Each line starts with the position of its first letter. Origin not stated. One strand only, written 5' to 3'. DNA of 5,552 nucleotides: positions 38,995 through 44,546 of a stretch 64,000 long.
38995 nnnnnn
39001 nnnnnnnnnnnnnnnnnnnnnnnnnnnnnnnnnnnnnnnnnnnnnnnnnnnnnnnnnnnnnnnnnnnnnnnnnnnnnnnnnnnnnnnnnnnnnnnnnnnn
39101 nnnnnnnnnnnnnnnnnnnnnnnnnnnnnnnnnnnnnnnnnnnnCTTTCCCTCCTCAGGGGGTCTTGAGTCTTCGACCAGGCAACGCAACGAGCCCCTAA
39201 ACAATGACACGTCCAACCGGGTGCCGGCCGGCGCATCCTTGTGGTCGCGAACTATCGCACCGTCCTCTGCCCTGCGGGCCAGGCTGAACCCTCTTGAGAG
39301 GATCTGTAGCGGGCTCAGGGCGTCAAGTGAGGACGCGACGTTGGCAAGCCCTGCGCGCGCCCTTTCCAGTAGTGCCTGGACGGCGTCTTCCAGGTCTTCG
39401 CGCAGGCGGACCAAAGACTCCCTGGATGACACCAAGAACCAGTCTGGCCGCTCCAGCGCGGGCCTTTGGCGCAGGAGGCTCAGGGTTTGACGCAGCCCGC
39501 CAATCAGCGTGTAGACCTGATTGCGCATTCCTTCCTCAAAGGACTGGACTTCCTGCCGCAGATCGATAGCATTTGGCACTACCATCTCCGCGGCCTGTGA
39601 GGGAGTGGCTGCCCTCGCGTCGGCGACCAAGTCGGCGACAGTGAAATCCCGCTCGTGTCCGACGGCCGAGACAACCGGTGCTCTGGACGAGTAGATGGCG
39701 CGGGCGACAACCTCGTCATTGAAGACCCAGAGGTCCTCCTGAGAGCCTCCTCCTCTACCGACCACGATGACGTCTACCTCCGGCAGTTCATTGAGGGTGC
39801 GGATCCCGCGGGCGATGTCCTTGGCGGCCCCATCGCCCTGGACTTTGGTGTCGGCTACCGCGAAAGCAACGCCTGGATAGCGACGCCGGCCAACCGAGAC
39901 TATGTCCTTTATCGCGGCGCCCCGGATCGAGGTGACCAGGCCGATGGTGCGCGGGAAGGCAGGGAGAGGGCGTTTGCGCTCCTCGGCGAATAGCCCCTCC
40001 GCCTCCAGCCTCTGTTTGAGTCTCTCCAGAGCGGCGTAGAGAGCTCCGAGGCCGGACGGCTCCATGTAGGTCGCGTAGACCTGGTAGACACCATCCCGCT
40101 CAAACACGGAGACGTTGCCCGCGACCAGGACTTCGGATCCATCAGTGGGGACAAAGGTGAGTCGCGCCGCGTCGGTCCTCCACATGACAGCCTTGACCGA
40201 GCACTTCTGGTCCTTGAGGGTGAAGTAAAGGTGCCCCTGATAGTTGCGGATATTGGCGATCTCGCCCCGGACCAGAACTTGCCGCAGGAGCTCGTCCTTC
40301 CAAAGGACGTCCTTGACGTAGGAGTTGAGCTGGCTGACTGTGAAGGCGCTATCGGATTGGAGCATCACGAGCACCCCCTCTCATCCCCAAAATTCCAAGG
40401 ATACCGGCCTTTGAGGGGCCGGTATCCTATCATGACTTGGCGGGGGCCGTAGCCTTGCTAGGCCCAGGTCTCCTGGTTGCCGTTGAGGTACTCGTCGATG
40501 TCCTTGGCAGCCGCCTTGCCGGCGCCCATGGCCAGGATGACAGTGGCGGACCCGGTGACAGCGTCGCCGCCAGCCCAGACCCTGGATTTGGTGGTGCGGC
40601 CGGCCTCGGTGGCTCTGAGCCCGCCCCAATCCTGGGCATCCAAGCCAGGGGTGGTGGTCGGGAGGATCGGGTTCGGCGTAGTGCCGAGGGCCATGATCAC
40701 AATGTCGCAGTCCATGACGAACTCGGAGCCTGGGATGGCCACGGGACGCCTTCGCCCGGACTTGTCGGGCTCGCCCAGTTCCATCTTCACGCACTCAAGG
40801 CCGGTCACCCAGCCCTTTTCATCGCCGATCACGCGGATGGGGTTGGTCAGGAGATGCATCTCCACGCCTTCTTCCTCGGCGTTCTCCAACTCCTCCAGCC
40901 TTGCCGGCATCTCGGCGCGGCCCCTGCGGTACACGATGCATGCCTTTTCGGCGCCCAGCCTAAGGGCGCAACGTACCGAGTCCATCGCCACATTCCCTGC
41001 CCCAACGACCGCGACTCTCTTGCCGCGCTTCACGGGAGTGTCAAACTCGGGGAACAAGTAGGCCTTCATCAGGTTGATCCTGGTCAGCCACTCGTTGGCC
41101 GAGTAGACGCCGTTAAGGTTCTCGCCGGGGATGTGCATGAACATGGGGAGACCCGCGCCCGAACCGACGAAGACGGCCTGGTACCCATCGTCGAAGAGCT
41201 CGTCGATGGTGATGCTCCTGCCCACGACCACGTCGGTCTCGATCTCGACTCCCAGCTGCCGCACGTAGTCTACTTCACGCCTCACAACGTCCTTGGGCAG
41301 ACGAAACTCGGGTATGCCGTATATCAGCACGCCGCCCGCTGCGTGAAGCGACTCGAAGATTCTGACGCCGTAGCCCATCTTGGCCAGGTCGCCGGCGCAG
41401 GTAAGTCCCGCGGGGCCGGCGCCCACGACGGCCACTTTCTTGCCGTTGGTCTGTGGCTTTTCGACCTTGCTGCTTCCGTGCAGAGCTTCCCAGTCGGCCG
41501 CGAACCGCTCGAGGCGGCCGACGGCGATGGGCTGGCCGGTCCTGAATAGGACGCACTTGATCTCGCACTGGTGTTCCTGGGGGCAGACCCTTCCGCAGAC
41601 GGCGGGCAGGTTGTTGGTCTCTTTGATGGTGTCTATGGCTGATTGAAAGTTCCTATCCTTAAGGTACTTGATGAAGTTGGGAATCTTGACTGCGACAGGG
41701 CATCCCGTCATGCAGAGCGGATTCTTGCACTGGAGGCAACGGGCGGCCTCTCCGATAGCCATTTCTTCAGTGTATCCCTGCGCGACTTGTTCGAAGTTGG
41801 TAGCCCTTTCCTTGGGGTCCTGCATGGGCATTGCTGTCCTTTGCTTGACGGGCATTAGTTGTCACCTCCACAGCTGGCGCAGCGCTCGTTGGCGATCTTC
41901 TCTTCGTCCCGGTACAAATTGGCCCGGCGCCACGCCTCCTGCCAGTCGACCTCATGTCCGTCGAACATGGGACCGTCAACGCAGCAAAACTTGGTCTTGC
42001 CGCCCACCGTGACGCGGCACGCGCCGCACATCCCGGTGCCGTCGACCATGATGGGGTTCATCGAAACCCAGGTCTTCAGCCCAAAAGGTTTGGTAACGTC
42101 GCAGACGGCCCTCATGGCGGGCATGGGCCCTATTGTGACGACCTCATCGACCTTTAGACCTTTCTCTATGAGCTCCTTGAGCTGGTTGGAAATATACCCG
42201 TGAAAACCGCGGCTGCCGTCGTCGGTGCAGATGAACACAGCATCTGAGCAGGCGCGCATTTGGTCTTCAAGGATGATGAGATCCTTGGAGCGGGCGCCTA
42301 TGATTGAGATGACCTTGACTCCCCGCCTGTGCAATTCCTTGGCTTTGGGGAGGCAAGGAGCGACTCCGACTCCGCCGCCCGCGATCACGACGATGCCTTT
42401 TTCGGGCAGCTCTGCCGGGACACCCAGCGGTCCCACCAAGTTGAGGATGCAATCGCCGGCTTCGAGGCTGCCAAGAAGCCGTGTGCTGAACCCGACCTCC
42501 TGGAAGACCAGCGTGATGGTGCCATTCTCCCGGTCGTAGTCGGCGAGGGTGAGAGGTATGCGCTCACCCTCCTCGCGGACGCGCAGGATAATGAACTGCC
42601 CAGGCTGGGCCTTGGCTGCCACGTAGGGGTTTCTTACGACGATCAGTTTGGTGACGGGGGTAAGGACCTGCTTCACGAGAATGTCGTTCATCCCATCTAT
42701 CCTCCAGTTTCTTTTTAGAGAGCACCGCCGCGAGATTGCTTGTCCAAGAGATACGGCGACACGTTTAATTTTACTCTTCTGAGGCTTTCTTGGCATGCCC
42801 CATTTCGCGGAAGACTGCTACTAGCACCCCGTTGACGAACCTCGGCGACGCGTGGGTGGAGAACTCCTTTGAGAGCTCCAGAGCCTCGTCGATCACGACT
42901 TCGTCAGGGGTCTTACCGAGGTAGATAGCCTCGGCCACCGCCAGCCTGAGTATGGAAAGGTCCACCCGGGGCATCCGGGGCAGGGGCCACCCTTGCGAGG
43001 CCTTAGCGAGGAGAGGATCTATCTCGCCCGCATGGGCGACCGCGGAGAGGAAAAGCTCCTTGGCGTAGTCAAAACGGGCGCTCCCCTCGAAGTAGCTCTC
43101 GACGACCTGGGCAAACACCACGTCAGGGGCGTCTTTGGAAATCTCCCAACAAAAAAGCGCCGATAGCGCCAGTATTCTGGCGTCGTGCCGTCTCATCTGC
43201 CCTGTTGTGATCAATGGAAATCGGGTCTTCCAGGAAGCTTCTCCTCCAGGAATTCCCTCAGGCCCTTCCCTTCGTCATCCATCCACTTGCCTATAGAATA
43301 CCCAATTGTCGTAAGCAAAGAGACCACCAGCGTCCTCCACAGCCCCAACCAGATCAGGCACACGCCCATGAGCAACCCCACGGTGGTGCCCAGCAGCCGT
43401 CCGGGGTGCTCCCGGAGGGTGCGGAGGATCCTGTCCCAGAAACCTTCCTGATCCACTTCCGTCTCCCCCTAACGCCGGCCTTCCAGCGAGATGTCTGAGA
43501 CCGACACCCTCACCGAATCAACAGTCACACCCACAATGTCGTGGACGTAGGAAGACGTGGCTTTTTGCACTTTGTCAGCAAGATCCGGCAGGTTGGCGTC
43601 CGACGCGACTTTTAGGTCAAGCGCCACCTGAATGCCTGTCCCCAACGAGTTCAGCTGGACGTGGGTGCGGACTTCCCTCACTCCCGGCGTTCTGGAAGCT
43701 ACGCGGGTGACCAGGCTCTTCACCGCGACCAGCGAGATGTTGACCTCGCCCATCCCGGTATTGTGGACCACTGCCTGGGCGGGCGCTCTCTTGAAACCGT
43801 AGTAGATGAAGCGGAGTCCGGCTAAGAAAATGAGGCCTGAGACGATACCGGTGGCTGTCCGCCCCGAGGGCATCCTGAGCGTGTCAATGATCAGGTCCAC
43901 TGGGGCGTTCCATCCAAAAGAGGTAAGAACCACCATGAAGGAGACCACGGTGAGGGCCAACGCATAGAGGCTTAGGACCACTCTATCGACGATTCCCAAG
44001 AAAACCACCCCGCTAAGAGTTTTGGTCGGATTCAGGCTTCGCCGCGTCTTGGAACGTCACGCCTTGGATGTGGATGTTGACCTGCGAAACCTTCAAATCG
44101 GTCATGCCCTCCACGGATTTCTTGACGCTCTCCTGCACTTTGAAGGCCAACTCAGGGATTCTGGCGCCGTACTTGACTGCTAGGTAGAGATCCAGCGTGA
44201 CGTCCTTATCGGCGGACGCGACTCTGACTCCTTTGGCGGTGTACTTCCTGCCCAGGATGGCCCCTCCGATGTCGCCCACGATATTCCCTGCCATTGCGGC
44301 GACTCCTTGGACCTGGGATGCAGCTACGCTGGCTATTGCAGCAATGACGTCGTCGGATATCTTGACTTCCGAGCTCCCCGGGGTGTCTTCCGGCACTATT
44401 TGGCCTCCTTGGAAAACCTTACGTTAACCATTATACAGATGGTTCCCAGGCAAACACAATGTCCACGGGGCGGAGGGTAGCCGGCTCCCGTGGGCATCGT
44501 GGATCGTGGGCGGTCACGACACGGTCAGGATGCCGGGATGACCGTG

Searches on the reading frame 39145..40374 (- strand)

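Call 4: search_protein_families(library=pfam, proteins=[window:39145-40374:-], max_evalue=0.01)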
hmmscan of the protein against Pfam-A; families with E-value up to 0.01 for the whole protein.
window:39145-40374:- (410 aa): 3 families
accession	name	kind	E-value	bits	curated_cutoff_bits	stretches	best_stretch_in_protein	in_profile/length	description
PF02601.20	Exonuc_VII_L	-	3.3e-85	286.8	35.9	2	128-326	1-197/315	Exonuclease VII, large subunit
PF13742.12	tRNA_anti_2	-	1.6e-29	102.5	27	1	11-104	1-94/95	OB-fold nucleic acid binding domain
PF01336.31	tRNA_anti-codon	-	5e-11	42.8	27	1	33-106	1-74/75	OB-fold nucleic acid binding domain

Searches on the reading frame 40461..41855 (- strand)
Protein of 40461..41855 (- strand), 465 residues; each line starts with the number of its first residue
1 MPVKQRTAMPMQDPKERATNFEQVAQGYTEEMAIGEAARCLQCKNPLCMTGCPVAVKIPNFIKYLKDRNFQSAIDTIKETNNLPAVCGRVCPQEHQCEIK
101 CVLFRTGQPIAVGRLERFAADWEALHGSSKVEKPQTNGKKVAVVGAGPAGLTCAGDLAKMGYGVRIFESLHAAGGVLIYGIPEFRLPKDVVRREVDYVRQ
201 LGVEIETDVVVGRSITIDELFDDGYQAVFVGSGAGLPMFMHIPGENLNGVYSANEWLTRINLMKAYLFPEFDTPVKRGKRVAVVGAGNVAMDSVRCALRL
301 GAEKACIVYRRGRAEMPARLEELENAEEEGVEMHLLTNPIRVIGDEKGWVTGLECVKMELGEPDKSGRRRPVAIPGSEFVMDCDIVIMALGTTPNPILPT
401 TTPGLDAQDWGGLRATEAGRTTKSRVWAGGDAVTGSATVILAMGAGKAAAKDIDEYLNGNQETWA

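Call 49: search_protein_families(library=pfam, proteins=[window:40461-41855:-], max_evalue=0.0001)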
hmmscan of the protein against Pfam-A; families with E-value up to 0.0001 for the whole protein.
window:40461-41855:- (465 aa): 6 families
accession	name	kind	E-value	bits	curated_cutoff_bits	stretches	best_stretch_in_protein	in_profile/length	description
PF14691.11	Fer4_20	-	1.8e-42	144.2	25.8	1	17-124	1-109/113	Dihydroprymidine dehydrogenase domain II, 4Fe-4S cluster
PF07992.20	Pyr_redox_2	-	3.3e-28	99.4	26.1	1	139-446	1-291/291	Pyridine nucleotide-disulphide oxidoreductase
PF00070.33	Pyr_redox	-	5.5e-10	40.1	22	0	280-353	1-77/82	Pyridine nucleotide-disulphide oxidoreductase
PF01262.27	AlaDh_PNT_C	-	5.6e-06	26.4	23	0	253-307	5-57/214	Alanine dehydrogenase/PNT, C-terminal domain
PF13450.12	NAD_binding_8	-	6.7e-06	26.7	21.9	1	143-175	1-33/68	NAD(P)-binding Rossmann-like domain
PF01946.23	Thi4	-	7.8e-06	25.7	26.2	1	140-206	19-85/235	Thi4 family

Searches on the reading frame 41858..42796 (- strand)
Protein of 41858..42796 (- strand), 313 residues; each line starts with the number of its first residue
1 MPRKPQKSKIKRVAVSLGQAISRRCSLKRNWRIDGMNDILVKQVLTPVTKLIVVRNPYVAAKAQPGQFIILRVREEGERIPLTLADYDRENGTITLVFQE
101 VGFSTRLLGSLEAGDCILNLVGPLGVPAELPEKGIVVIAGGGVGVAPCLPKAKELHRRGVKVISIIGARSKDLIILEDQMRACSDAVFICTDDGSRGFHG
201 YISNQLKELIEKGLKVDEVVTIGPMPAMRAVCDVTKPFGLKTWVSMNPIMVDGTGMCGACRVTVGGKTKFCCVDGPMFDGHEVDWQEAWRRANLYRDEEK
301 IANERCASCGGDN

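Call 49: search_protein_families(library=pfam, proteins=[window:41858-42796:-], max_evalue=0.0001)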
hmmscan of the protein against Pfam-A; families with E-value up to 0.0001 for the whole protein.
window:41858-42796:- (313 aa): 1 family
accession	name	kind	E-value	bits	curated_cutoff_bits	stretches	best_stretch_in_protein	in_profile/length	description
PF10418.14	DHODB_Fe-S_bind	-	2e-12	47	23.9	1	247-284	1-41/41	Iron-sulfur cluster binding domain of dihydroorotate dehydrogenase B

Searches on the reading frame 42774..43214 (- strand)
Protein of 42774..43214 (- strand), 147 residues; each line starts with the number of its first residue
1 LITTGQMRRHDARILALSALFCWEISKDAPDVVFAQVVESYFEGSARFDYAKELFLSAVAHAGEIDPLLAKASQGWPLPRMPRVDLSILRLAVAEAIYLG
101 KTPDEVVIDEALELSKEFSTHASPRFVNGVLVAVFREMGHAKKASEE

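Call 49: search_protein_families(library=pfam, proteins=[window:42774-43214:-], max_evalue=0.0001)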
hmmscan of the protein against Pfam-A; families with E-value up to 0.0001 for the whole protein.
window:42774-43214:- (147 aa): 1 family
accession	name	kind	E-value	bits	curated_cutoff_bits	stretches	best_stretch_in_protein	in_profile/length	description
PF01029.23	NusB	-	4.4e-29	102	23.1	1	10-134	1-131/133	NusB family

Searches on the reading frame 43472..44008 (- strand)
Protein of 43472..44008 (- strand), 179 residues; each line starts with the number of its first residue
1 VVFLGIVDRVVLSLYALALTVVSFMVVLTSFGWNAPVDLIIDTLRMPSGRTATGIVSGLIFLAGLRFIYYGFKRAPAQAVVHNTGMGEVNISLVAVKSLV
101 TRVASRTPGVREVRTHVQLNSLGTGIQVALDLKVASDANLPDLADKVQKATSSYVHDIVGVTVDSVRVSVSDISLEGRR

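Call 49: search_protein_families(library=pfam, proteins=[window:43472-44008:-], max_evalue=0.0001)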
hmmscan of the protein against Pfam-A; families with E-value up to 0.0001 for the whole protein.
window:43472-44008:- (179 aa): 1 family
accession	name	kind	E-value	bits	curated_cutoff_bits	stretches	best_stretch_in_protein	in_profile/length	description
PF03780.18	Asp23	-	4e-06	27.6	28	1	111-173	44-107/108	Asp23 family, cell envelope-related function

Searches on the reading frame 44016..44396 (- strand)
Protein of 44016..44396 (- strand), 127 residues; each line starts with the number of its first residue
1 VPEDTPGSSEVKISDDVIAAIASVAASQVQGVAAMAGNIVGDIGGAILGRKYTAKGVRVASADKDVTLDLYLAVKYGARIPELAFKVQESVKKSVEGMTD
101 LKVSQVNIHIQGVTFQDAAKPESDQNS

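Call 49: search_protein_families(library=pfam, proteins=[window:44016-44396:-], max_evalue=0.0001)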
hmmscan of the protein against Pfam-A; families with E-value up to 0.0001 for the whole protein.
window:44016-44396:- (127 aa): 1 family
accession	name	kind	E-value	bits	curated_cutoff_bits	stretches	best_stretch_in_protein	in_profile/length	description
PF03780.18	Asp23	-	1.1e-31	109.9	28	1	9-113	3-107/108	Asp23 family, cell envelope-related function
